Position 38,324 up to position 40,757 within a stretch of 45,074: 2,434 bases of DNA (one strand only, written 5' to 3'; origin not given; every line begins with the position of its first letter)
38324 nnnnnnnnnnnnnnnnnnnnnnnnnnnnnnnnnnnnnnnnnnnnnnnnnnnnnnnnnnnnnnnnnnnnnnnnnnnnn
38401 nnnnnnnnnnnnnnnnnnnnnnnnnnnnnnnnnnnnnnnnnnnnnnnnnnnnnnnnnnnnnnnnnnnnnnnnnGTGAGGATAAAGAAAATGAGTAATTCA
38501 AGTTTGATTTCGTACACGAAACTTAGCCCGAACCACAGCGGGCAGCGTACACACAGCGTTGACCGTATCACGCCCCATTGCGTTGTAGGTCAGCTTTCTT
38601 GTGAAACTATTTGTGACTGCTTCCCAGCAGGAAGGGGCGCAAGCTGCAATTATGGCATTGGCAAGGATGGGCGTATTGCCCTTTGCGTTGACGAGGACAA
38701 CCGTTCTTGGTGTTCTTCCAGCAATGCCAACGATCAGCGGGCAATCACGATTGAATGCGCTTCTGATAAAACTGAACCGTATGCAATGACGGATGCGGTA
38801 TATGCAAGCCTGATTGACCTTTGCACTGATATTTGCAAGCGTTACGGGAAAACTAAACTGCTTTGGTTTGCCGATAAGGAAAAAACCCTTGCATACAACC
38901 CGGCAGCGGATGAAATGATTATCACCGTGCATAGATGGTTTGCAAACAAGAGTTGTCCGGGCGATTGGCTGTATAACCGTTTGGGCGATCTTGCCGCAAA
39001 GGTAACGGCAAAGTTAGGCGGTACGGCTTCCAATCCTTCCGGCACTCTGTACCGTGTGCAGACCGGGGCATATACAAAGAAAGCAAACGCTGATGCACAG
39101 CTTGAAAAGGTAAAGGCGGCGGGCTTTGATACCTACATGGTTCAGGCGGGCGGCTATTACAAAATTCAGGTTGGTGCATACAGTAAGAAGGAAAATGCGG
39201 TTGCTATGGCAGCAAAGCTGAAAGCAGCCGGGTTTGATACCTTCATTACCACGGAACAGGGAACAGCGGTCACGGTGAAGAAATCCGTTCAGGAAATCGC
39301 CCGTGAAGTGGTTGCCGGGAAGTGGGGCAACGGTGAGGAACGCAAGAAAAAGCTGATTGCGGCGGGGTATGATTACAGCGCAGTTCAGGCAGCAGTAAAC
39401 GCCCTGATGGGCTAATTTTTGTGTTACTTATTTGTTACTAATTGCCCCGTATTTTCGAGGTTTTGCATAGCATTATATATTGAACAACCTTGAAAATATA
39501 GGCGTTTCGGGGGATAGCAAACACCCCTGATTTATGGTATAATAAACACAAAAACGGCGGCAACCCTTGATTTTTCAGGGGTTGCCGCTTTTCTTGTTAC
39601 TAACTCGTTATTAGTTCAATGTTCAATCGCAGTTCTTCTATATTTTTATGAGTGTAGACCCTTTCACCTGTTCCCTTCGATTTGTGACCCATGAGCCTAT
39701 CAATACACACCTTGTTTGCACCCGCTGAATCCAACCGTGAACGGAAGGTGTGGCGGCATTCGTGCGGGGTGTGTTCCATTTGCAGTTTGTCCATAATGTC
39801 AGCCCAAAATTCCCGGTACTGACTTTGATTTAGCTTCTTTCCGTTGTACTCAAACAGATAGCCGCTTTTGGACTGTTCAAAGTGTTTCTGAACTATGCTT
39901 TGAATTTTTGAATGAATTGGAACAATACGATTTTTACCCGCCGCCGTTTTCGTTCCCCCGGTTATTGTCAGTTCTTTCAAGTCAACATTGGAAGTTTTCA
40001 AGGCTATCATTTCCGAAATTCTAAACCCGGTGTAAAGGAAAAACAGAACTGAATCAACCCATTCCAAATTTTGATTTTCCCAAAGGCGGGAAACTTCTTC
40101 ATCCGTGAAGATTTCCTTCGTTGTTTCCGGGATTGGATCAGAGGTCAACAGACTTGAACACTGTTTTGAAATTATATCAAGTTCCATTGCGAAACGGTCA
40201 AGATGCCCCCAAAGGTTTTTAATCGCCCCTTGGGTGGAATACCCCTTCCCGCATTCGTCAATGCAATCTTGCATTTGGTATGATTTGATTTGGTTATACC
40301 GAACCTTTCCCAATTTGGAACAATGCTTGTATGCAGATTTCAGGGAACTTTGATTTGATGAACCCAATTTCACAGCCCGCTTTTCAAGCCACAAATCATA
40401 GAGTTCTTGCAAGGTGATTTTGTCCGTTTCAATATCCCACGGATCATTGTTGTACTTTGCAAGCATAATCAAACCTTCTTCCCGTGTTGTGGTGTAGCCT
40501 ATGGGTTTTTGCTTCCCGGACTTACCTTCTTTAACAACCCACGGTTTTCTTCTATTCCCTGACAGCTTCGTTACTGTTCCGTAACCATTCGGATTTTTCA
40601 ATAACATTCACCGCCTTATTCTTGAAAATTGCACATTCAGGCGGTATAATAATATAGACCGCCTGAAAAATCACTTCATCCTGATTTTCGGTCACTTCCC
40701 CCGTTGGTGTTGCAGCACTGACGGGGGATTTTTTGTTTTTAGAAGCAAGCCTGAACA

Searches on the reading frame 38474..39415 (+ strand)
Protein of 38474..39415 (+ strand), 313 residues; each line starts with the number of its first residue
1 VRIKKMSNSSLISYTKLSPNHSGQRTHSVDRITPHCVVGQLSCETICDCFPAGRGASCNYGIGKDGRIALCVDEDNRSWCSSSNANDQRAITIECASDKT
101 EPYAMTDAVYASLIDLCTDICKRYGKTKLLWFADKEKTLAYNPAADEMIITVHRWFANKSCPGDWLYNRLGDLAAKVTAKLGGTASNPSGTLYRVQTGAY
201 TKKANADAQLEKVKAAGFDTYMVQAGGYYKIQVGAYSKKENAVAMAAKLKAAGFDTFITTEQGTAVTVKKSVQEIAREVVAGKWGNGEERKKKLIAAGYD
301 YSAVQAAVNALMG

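Call 29: search_protein_families(library=pfam, proteins=[window:38474-39415:+], max_evalue=0.01)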
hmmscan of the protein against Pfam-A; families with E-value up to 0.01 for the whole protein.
window:38474-39415:+ (313 aa): 3 families
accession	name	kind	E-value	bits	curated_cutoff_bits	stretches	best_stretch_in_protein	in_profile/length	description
PF08230.16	CW_7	-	9.8e-20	70.5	25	1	274-312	2-40/40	CW_7 repeat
PF01510.30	Amidase_2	-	6.4e-19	69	26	1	27-164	3-131/131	N-acetylmuramoyl-L-alanine amidase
PF05036.18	SPOR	-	9.7e-16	58.3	21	2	225-263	1-40/76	SPOR domain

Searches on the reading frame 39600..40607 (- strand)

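Call 29: search_protein_families(library=pfam, proteins=[window:39600-40607:-], max_evalue=0.01)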
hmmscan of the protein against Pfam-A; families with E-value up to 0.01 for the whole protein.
window:39600-40607:- (335 aa): 1 family
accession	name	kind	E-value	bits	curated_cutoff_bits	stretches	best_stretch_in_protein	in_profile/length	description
PF00589.27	Phage_integrase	-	7.9e-21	75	27.1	1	187-323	28-170/172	Phage integrase family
